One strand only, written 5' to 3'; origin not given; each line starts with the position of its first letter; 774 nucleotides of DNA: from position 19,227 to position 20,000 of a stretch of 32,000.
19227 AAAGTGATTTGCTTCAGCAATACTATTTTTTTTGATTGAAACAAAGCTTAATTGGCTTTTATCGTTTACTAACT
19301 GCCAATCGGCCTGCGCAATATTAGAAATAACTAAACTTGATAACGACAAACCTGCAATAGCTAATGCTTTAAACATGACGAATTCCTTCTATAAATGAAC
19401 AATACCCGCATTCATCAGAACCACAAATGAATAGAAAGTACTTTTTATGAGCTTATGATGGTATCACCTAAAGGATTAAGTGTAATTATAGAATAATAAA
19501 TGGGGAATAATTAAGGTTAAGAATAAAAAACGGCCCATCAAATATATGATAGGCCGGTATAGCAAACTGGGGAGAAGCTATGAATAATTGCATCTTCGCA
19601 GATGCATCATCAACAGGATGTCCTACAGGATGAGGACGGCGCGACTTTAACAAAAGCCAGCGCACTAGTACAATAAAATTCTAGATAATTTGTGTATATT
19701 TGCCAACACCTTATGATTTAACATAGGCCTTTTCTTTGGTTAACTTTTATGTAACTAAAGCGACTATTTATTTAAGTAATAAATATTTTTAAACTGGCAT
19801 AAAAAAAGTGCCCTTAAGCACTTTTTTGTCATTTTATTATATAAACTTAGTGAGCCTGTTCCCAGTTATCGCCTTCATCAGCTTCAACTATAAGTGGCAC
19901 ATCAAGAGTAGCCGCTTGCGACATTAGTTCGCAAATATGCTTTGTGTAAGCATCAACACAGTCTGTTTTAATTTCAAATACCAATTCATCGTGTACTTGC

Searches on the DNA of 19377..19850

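Call 77: search_rna_families(source=window, start=19377, end=19850, threshold=evalue, max_evalue=1)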
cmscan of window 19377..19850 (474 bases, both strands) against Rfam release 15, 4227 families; matches with E-value up to 1: 6.
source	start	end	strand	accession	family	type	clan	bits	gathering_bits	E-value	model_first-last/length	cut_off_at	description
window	19720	19833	+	RF02084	STnc130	Gene; sRNA;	-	29.2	55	0.019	1-135/135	no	Enterobacteria sRNA STnc130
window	19766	19833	+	RF02064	STnc370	Gene; sRNA;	-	29.2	54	0.059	1-71/71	no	Enterobacterial sRNA STnc370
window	19738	19827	+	RF04345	Plastid-rps12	Cis-reg;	-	25.6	78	0.24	1-97/97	no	Plastid-rps12 3UTR RNA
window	19800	19844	+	RF00238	ctRNA_pND324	Gene; antisense;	-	24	45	0.3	1-86/86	no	ctRNA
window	19767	19833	+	RF02059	STnc50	Gene; sRNA;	-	20.6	55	0.58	1-84/84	no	Salmonella enterica sRNA STnc40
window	19766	19829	+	RF02377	SurA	Gene; sRNA;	-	12.1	100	0.7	1-279/279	no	SurA sRNA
